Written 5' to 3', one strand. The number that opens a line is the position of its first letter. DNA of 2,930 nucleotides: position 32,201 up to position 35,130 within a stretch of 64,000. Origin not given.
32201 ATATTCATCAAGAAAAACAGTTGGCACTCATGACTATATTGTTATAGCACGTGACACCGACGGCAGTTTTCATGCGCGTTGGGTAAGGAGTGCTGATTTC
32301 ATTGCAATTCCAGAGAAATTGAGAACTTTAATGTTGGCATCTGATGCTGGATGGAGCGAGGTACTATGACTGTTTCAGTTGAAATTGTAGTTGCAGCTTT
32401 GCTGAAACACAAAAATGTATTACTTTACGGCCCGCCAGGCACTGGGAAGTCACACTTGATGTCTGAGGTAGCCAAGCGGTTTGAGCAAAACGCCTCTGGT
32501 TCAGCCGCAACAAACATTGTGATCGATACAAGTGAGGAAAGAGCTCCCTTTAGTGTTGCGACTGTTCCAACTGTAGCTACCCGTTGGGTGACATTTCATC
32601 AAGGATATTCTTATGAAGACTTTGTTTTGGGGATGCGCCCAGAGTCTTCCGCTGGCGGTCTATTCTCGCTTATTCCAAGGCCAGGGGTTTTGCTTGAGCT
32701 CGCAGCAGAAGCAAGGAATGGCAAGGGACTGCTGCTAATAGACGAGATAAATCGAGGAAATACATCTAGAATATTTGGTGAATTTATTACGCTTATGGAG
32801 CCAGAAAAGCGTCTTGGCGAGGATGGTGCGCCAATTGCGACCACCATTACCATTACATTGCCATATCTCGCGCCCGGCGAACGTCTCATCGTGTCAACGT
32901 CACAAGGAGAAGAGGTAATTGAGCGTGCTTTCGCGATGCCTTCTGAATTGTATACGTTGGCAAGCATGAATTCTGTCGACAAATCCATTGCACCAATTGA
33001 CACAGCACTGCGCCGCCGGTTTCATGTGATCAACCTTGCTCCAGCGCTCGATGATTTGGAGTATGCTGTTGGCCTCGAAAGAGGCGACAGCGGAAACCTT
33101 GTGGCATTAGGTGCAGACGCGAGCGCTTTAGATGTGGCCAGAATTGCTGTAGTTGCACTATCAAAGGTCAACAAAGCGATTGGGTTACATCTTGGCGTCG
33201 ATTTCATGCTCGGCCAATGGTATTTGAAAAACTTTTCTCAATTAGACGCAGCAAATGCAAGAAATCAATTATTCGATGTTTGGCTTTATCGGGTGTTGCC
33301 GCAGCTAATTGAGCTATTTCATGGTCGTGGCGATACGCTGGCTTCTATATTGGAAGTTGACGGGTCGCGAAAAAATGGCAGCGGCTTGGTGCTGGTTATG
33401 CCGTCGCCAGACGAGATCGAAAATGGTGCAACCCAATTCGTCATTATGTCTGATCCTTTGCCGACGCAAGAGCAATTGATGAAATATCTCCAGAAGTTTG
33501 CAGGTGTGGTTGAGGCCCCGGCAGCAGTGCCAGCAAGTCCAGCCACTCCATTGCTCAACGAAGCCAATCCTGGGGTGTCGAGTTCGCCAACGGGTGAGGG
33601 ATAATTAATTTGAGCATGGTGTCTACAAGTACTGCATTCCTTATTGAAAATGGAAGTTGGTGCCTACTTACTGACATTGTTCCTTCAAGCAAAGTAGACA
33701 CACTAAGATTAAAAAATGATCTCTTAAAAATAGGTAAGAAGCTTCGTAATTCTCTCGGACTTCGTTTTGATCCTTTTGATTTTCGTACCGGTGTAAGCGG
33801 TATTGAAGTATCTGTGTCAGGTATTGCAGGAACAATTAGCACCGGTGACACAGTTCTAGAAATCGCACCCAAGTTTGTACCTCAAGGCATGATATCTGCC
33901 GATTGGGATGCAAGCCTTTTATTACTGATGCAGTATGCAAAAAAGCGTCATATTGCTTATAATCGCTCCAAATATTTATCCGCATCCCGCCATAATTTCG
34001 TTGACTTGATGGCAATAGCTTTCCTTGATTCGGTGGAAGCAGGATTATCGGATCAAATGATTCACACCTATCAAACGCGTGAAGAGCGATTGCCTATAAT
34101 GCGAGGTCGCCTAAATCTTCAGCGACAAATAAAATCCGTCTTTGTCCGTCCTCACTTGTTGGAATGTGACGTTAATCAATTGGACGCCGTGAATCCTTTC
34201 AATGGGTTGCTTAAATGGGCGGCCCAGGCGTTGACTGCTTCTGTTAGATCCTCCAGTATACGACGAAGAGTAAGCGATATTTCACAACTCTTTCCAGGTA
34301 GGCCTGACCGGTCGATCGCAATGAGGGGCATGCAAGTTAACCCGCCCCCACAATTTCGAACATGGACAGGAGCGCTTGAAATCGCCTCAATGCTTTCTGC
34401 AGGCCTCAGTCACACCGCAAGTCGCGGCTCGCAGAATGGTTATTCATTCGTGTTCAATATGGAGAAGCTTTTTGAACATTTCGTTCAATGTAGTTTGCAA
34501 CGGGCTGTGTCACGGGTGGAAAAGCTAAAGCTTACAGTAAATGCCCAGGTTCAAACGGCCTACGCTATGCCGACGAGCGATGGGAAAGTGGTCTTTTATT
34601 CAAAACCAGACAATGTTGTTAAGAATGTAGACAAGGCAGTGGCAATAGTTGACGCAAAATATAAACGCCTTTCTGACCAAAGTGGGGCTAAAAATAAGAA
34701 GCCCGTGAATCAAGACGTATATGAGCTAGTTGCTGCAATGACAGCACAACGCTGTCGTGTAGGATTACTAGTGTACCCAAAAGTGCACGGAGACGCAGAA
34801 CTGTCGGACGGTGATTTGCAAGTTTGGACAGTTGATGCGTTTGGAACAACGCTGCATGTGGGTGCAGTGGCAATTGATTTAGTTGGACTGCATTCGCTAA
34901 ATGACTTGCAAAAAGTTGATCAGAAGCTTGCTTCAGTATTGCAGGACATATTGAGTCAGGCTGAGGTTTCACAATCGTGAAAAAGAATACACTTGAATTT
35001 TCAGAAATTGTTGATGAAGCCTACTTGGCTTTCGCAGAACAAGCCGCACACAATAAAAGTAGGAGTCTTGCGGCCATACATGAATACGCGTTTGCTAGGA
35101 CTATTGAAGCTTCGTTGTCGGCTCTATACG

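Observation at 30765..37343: Five-gene restriction cassette: two different m6A methyltransferases bracketing a split McrBC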

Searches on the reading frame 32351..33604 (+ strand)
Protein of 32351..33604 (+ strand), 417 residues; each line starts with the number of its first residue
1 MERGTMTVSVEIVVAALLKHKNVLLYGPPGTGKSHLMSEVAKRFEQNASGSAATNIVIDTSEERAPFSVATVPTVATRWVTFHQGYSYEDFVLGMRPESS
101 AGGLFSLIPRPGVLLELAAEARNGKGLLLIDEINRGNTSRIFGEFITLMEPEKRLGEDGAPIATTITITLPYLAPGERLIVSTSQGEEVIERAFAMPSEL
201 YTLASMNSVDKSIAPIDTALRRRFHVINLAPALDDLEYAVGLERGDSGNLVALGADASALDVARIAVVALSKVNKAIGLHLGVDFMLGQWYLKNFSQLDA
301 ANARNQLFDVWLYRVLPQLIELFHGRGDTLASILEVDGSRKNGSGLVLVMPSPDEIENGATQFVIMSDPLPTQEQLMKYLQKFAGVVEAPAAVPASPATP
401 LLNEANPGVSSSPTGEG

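Call 3: search_protein_families(library=pfam, proteins=[window:32351-33604:+], max_evalue=0.01)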
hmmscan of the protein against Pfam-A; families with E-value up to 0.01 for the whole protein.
window:32351-33604:+ (417 aa): 16 families
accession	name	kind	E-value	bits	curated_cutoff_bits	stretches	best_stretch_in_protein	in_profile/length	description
PF07728.20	AAA_5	-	4.4e-13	49.8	22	2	78-224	29-139/139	AAA domain (dynein-related subfamily)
PF00004.35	AAA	-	2.4e-07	31.7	21.2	1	23-165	1-108/131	ATPase family associated with various cellular activities (AAA)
PF13191.12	AAA_16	-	4.8e-06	27.6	32.6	1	21-55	25-63/167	AAA ATPase domain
PF12775.13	AAA_7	-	8.4e-06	25.9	25.8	1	7-62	19-75/181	P-loop containing dynein motor region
PF13245.12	AAA_19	-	2.9e-05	24.7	25.1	1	14-134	5-100/134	AAA domain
PF20030.5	bpMoxR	-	0.00023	20.7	27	1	10-45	21-56/205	MoxR domain in the MoxR-vWA-beta-propeller ternary systems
PF13401.12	AAA_22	-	0.00062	20.5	27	1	21-149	6-108/130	AAA domain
PF00910.28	RNA_helicase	-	0.0013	19.6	21.5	1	23-55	1-33/105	RNA helicase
PF20720.3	nSTAND3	-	0.0023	18.1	27.2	1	7-47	4-44/155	Novel STAND NTPase 3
PF24883.2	NPHP3_N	-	0.0025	18.5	24.8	1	23-50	25-52/164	Nephrocystin 3, N-terminal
PF13604.12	AAA_30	-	0.0026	18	27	1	14-132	10-96/191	AAA domain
PF00493.29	MCM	-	0.0028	17.2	23.3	0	20-51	57-88/224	MCM P-loop domain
PF13086.12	AAA_11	-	0.0034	17.6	27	1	16-46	12-44/257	AAA domain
PF03029.23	ATP_bind_1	-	0.0087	16.3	27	0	26-69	2-43/240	Conserved hypothetical ATP binding protein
PF01078.27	Mg_chelatase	-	0.009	15.9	20.3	0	11-41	14-43/207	Magnesium chelatase, subunit ChlI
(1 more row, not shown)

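Call 4: search_protein_families(library=padloc, proteins=[window:32351-33604:+], max_evalue=0.01)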
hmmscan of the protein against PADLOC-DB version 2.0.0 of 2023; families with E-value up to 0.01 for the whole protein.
window:32351-33604:+ (417 aa): 10 families
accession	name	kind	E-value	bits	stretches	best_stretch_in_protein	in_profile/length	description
PDLC03547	REase_II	-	4.3e-09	33.5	1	80-229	295-445/585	Type II restriction enzyme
PDLC03448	REase_II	-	9.9e-09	31.9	1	126-229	627-721/857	Type II restriction enzyme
PDLC04140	mad8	-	9.6e-06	23.3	1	17-71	24-70/314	mads_8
PDLC02164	Avs2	-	5e-05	19.2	1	15-43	339-367/1504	-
PDLC03920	MkoA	-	6.8e-05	19.3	1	11-46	622-657/1112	-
PDLC02161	Avs2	-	0.00019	17.3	0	19-44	340-365/1499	-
PDLC02196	IetA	-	0.0004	17.9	1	19-44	121-146/374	-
PDLC00915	TRIP13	-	0.0013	16.2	1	12-59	55-102/302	TRIP13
PDLC02195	IetA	-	0.0017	15.7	1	20-45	137-162/395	-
PDLC05035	PDC-S53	-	0.0053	12.8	1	20-59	510-550/900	-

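Call 5: search_protein_families(library=ncbifam, proteins=[window:32351-33604:+], max_evalue=0.01)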
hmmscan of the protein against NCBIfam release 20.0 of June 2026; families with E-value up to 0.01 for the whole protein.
window:32351-33604:+ (417 aa): 12 families
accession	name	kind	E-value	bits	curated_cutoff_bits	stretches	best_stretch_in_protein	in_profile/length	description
NF008457.0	PRK11331.1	equivalog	1.6e-23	83.2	637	1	9-237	183-363/459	5-methylcytosine-specific restriction enzyme subunit McrB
TIGR02928.1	TIGR02928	subfamily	0.00027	19.9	181.3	1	21-63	41-85/366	orc1/cdc6 family replication initiation protein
NF038214.1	IS21_help_AAA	equivalog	0.00032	20.4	200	1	19-43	89-113/232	IS21-like element helper ATPase IstB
TIGR03420.1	DnaA_homol_Hda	equivalog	0.0014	18.2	194.8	1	19-49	37-67/226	DnaA regulatory inactivator Hda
NF042959.1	IteA_antiphage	equivalog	0.0022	17.2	510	1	20-45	125-150/367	anti-phage ATPase IteA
NF041813.1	Avs2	equivalog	0.0025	15.7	1000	0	14-45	159-190/1317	AVAST type 2 anti-phage system protein Avs2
TIGR00764.1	lon_rel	equivalog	0.0028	16.3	516.6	1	9-44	26-61/608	ATP-dependent protease LonB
NF006038.0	PRK08181.1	subfamily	0.0037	16.5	317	1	16-40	103-127/271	transposase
NF003229.0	PRK04195.1-5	equivalog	0.0038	16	280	0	20-45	44-69/413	replication factor C large subunit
TIGR01242.2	TIGR01242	subfamily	0.0057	15.7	500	1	21-44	149-172/362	proteasome-activating nucleotidase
NF005304.0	PRK06835.1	equivalog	0.0082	15.3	215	0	19-43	182-206/330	ATP-binding protein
NF003069.1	PRK03992.1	subfamily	0.0093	15.1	500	0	21-44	166-189/379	proteasome-activating nucleotidase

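Call 13: search_dna_similar(query=window:32366-33604:+, collection=plasmids, mode=protein, max_evalue=0.001, max_rows=40)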
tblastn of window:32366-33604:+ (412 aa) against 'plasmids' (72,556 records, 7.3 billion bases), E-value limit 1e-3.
Records with a match: 337; places in all: 352; records where one place covers at least 80% of the query: 17.
Best place of each record, by identity: <60% 337.
By first word of the organism name: Klebsiella 63; Enterococcus 44; Bacillus 25; Deinococcus 19; Rhodococcus 13; Escherichia 12; Rhizobium 7; Sinorhizobium 6; Sphingobium 6; Streptomyces 5; and 86 more.
By predicted mobility (MOB-suite, as given by PLSDB): non-mobilizable 175; conjugative 109; mobilizable 53.
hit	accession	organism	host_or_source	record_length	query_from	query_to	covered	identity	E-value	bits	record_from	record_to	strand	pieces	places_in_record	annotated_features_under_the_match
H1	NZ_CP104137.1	Sinorhizobium sp. C101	Phaseolus vulgaris,cell ...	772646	17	368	85%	32.7%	2e-29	128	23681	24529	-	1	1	AAA family ATPase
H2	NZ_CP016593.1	Ketogulonicigenium vulgare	cell culture,China: Zibo, Shandong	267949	17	358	83%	33.2%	9e-33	138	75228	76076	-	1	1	AAA family ATPase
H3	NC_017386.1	Ketogulonicigenium vulgare WSH-001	-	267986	17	358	83%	33.2%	9e-33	138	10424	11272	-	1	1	AAA family ATPase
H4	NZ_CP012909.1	Ketogulonicigenium vulgare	cell culture,Tianjin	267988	17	358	83%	33.2%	9e-33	138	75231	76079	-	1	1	AAA family ATPase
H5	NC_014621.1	Ketogulonicigenium vulgare Y25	-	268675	17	358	83%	33.2%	9e-33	138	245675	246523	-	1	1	AAA family ATPase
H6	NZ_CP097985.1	Pimelobacter simplex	-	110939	8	375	89%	30.4%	7e-30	129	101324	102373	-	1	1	AAA family ATPase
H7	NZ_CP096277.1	Pimelobacter simplex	-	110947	8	375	89%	30.4%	7e-30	129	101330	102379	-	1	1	AAA family ATPase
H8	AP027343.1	Sphingobium sp. TomTYG74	-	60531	12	337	79%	33.6%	1e-27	123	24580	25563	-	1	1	hypothetical protein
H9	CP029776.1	Deinococcus actinosclerus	mixed culture,wastewater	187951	17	329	75%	35.0%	1e-17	148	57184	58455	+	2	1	hypothetical protein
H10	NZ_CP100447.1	Natrinema caseinilyticum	marine sediment,sediment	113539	5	329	79%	32.5%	3e-30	130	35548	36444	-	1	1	AAA family ATPase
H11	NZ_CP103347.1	Brucella anthropi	-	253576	17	350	80%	31.9%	6e-15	137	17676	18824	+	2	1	AAA family ATPase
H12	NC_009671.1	Brucella anthropi ATCC 49188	-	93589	17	350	80%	31.9%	6e-15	137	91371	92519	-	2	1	AAA family ATPase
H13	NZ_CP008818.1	Brucella anthropi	-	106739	17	350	80%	31.9%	6e-15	137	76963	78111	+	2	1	AAA family ATPase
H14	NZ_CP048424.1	Rhizobium daejeonense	Cell,soil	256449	9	342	80%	31.7%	2e-17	151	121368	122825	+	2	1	AAA family ATPase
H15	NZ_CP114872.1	Caulobacter sp. NIBR2454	Paralichthys olivaceus,cell ...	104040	9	336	79%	31.8%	9e-12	140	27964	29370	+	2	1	AAA family ATPase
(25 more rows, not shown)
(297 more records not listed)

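Call 15: get_annotated_region(hit=H2, flank=7000)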
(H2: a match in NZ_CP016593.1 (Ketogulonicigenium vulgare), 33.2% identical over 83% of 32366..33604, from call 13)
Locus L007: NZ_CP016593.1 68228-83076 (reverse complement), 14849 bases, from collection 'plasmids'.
description: Ketogulonicigenium vulgare strain SKV plasmid pKvSKV1, complete sequence
organism: Ketogulonicigenium vulgare (NCBI taxid 92945)
taxonomy: Bacteria; Pseudomonadota; Alphaproteobacteria; Rhodobacterales; Roseobacteraceae; Ketogulonicigenium; Ketogulonicigenium vulgare
host: -; source: cell culture,China: Zibo, Shandong; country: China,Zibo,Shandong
typing (MOB-suite, as given by PLSDB): conjugative; replicon IncP; relaxase MOBP; mating-pair formation MPF_T
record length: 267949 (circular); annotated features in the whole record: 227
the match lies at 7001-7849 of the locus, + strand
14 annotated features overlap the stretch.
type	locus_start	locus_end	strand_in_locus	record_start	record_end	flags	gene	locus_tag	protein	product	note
CDS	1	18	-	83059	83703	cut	-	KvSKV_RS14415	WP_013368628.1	hypothetical protein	-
CDS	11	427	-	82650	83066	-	-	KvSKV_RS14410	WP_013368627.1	hypothetical protein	-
CDS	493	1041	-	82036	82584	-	-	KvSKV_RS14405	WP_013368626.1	hypothetical protein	-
CDS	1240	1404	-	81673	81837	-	-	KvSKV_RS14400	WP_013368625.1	hypothetical protein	-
CDS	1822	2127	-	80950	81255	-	-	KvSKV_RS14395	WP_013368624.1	hypothetical protein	-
CDS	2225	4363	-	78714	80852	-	-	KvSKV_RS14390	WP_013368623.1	ParB N-terminal domain-containing protein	-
CDS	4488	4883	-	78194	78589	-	-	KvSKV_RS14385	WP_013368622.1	DUF2958 domain-containing protein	-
CDS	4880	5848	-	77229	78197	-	-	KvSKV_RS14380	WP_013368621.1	zincin-like metallopeptidase domain-containing protein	-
CDS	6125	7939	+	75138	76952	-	-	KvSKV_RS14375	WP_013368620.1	AAA family ATPase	-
CDS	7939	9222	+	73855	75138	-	-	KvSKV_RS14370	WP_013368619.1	IQ calmodulin-binding- domain protein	-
CDS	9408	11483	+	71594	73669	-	-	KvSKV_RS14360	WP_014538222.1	ATP-dependent endonuclease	-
CDS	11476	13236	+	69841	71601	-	-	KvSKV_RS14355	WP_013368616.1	UvrD-helicase domain-containing protein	-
CDS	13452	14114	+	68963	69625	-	-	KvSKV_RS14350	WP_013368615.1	TauD/TfdA family dioxygenase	-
CDS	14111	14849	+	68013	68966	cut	-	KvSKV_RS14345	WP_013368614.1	hypothetical protein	-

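Call 16: get_annotated_region(hit=H1, flank=7000)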
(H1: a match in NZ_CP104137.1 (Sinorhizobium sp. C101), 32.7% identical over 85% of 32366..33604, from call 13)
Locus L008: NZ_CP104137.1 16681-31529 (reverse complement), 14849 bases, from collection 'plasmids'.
description: Sinorhizobium sp. C101 plasmid pC101c, complete sequence
organism: Sinorhizobium sp. C101 (NCBI taxid 2976819)
taxonomy: Bacteria; Pseudomonadota; Alphaproteobacteria; Hyphomicrobiales; Rhizobiaceae; Sinorhizobium; Sinorhizobium sp. C101
host: -; source: Phaseolus vulgaris,cell culture,Phaseolus vulgaris nodule,nodule from plant grown in inoculum free soil; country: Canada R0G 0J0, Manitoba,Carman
typing (MOB-suite, as given by PLSDB): non-mobilizable
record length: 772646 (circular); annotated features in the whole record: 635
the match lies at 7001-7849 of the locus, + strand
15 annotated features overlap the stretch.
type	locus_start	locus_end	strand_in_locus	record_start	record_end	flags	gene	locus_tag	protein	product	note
CDS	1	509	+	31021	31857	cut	-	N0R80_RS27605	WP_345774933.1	ImmA/IrrE family metallo-endopeptidase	-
CDS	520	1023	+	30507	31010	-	-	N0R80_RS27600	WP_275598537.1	DUF4411 family protein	-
CDS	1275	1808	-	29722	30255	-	-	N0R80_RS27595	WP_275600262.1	adenylate/guanylate cyclase domain-containing protein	-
CDS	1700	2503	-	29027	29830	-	-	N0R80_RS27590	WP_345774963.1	hypothetical protein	-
CDS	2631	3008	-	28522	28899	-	-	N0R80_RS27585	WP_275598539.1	hypothetical protein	-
CDS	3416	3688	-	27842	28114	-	-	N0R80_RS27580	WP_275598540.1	hypothetical protein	-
CDS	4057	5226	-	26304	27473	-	-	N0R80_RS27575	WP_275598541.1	endonuclease/exonuclease/phosphatase family protein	-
CDS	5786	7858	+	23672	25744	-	-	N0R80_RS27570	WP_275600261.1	AAA family ATPase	-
CDS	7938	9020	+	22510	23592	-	-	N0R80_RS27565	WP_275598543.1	restriction endonuclease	-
CDS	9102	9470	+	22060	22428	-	-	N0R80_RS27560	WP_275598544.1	transposase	GO:0006313 - DNA transposition [Evidence IEA]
CDS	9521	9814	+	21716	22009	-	tnpB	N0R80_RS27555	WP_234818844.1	IS66 family insertion sequence element accessory protein TnpB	-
CDS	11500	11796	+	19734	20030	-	-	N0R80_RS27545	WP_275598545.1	hypothetical protein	-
CDS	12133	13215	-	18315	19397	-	-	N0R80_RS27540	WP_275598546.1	DUF6531 domain-containing protein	-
CDS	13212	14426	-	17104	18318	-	-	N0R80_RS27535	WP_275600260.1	hypothetical protein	-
CDS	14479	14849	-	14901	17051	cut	-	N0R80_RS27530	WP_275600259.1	hypothetical protein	-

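Call 17: get_annotated_region(hit=H6, flank=7000)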
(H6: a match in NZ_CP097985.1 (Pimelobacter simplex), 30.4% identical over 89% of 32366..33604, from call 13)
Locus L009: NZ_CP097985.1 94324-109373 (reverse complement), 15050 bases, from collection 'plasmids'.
description: Pimelobacter simplex strain N39 plasmid pA-N39, complete sequence
organism: Pimelobacter simplex (NCBI taxid 2045)
taxonomy: Bacteria; Actinomycetota; Actinomycetes; Propionibacteriales; Nocardioidaceae; Pimelobacter; Pimelobacter simplex
host: -; source: -; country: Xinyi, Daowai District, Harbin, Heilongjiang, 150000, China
typing (MOB-suite, as given by PLSDB): non-mobilizable
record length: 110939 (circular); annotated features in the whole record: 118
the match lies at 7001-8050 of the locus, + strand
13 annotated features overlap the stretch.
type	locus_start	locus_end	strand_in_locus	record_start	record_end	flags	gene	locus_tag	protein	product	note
CDS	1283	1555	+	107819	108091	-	-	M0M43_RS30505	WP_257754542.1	hypothetical protein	-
CDS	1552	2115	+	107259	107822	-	-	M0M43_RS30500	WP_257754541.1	hypothetical protein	-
CDS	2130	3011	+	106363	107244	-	-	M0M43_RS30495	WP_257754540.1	hypothetical protein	-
CDS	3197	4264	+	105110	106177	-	-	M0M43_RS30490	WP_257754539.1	DNA adenine methylase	GO:0032775 - DNA methylation on adenine [Evidence IEA]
CDS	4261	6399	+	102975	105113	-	-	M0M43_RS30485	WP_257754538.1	hypothetical protein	-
CDS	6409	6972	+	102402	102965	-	-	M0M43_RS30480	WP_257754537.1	hypothetical protein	-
CDS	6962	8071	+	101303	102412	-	-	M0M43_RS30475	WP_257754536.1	AAA family ATPase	-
CDS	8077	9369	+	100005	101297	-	-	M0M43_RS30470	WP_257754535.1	McrC family protein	-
CDS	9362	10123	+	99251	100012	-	-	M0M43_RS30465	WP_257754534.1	endonuclease VII domain-containing protein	-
CDS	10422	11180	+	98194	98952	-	-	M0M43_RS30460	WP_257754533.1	hypothetical protein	-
CDS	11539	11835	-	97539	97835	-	-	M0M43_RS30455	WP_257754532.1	hypothetical protein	-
CDS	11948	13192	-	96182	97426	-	-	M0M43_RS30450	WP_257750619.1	IS256 family transposase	-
CDS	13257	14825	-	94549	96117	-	-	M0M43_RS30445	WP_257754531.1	nuclease-related domain-containing DEAD/DEAH box helicase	-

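Call 18: search_protein_families(library=pfam, proteins=[L009:3197-4264:+, L009:4261-6399:+, L009:6409-6972:+, L009:6962-8071:+, L009:8077-9369:+, L009:9362-10123:+], max_evalue=0.01)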
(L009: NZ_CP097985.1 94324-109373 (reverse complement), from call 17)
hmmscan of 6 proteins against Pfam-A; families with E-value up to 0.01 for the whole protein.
L009:3197-4264:+ (355 aa): 3 families
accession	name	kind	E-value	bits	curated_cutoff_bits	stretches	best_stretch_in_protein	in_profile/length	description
PF02086.21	MethyltransfD12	-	2e-27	97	22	1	5-273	1-231/253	D12 class N6 adenine-specific DNA methyltransferase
PF03602.21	Cons_hypoth95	-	8.2e-06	26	24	0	207-233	111-138/182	Conserved hypothetical protein 95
PF01170.24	UPF0020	-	1.8e-05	25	22.3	1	9-44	13-48/197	RMKL-like, methyltransferase domain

L009:4261-6399:+ (712 aa): 2 families
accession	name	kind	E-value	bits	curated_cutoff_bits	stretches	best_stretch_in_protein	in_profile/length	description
PF07669.17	Eco57I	-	1e-05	26.1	25.3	1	220-335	77-161/171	Eco57I restriction-modification methylase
PF02384.22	N6_Mtase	-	0.00073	19.4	20.4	1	101-235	20-142/311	N-6 DNA Methylase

L009:6409-6972:+ (187 aa): 0 families

L009:6962-8071:+ (369 aa): 11 families
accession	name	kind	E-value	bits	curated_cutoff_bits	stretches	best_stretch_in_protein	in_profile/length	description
PF07728.20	AAA_5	-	1.1e-12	48.6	22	2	82-217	26-139/139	AAA domain (dynein-related subfamily)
PF13401.12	AAA_22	-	1.1e-07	32.6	27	1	20-141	4-94/130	AAA domain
PF13191.12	AAA_16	-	8.1e-05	23.6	32.6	1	21-44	23-47/167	AAA ATPase domain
PF13604.12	AAA_30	-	0.00018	21.7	27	1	12-59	7-57/191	AAA domain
PF13245.12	AAA_19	-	0.00037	21.1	25.1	1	13-51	4-44/134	AAA domain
PF20720.3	nSTAND3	-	0.001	19.2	27.2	1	12-39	8-35/155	Novel STAND NTPase 3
PF13086.12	AAA_11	-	0.0016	18.7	27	1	10-45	6-41/257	AAA domain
PF12775.13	AAA_7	-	0.0023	18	25.8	0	17-42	29-54/181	P-loop containing dynein motor region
PF20030.5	bpMoxR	-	0.0067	16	27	0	17-44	27-54/205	MoxR domain in the MoxR-vWA-beta-propeller ternary systems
PF13521.12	AAA_28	-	0.007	17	27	0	24-47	2-25/164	AAA domain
PF03266.21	NTPase_1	-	0.0099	16.2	23.9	0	23-47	1-25/168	NTPase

L009:8077-9369:+ (430 aa): 1 family
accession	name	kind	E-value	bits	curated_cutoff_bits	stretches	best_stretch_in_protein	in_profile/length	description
PF10117.15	McrBC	-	5.6e-14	52.2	23.9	1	61-363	2-318/318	McrBC 5-methylcytosine restriction system component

L009:9362-10123:+ (253 aa): 1 family
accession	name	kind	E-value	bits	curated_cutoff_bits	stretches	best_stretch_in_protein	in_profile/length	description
PF02945.21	Endonuclease_7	-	4e-11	43.1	23.6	1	146-190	14-63/82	Recombination endonuclease VII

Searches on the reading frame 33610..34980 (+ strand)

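Call 3: search_protein_families(library=pfam, proteins=[window:33610-34980:+], max_evalue=0.01)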
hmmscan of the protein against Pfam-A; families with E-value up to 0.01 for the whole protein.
window:33610-34980:+ (456 aa): 1 family
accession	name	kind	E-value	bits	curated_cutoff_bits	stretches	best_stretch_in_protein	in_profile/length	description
PF10117.15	McrBC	-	4.2e-49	167.7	23.9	1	69-390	3-318/318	McrBC 5-methylcytosine restriction system component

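Call 4: search_protein_families(library=padloc, proteins=[window:33610-34980:+], max_evalue=0.01)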
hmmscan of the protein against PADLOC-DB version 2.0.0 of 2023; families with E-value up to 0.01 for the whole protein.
window:33610-34980:+ (456 aa): 0 families

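Call 5: search_protein_families(library=ncbifam, proteins=[window:33610-34980:+], max_evalue=0.01)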
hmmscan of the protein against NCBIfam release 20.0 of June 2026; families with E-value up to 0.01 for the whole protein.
window:33610-34980:+ (456 aa): 1 family
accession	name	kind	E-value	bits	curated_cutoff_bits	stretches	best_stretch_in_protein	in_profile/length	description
NF007277.0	PRK09736.1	equivalog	1.3e-21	77.1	338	1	104-409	13-332/353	5-methylcytosine-specific restriction endonuclease system specificity protein McrC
